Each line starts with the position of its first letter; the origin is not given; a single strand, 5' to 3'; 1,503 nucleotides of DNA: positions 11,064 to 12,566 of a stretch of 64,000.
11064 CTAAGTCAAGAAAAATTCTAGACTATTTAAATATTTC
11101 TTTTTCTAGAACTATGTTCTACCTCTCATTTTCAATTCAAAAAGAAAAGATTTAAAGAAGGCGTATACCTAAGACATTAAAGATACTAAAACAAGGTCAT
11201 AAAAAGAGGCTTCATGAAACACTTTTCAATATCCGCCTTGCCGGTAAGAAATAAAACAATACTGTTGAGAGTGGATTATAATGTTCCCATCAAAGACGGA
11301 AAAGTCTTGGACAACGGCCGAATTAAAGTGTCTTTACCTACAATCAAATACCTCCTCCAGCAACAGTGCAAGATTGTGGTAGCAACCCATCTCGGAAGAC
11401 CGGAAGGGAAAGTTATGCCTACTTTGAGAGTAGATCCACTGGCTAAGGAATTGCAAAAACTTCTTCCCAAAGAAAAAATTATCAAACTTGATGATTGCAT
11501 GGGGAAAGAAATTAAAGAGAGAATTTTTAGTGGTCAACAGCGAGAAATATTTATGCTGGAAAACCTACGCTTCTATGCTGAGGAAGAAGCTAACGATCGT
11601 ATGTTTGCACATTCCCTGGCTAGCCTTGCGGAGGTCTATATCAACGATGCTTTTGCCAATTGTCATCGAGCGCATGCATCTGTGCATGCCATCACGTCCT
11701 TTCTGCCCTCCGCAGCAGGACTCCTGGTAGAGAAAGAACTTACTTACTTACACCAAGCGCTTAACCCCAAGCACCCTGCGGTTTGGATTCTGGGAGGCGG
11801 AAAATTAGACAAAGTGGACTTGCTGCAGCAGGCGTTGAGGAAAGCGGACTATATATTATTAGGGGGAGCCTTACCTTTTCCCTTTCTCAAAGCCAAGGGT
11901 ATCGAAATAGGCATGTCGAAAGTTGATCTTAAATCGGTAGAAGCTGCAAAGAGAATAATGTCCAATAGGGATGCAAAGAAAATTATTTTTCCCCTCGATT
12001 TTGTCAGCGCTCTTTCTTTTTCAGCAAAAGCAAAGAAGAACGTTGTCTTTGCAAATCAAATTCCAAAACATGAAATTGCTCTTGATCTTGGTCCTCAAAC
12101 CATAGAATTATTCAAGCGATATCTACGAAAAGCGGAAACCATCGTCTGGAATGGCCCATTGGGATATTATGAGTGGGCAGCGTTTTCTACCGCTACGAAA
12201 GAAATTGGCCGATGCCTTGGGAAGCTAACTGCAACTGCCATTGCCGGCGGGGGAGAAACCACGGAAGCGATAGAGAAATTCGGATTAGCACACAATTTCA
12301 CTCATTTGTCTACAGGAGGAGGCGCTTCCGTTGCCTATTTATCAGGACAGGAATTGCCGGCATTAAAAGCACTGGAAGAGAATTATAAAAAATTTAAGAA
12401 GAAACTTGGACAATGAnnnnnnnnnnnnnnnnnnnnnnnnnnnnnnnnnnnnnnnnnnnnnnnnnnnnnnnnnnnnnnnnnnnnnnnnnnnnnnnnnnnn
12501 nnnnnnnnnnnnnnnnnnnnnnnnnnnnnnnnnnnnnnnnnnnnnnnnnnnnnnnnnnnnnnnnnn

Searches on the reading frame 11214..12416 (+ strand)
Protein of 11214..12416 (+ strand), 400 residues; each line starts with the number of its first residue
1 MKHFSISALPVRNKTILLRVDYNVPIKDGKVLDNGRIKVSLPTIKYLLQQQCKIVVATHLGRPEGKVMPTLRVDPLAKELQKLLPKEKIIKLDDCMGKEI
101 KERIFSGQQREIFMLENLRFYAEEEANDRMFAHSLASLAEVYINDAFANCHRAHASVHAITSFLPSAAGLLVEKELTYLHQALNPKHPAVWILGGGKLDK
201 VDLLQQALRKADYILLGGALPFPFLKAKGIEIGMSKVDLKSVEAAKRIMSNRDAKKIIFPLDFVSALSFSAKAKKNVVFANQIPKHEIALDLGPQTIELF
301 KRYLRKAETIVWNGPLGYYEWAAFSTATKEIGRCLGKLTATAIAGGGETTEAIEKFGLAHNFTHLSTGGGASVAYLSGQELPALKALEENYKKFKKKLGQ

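Call 34: search_protein_families(library=pfam, proteins=[window:11214-12416:+], max_evalue=0.00001)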
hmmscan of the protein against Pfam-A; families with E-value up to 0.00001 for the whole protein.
window:11214-12416:+ (400 aa): 1 family
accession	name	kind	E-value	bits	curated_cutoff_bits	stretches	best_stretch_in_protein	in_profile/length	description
PF00162.24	PGK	-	2e-125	419.2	27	1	7-379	2-379/379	Phosphoglycerate kinase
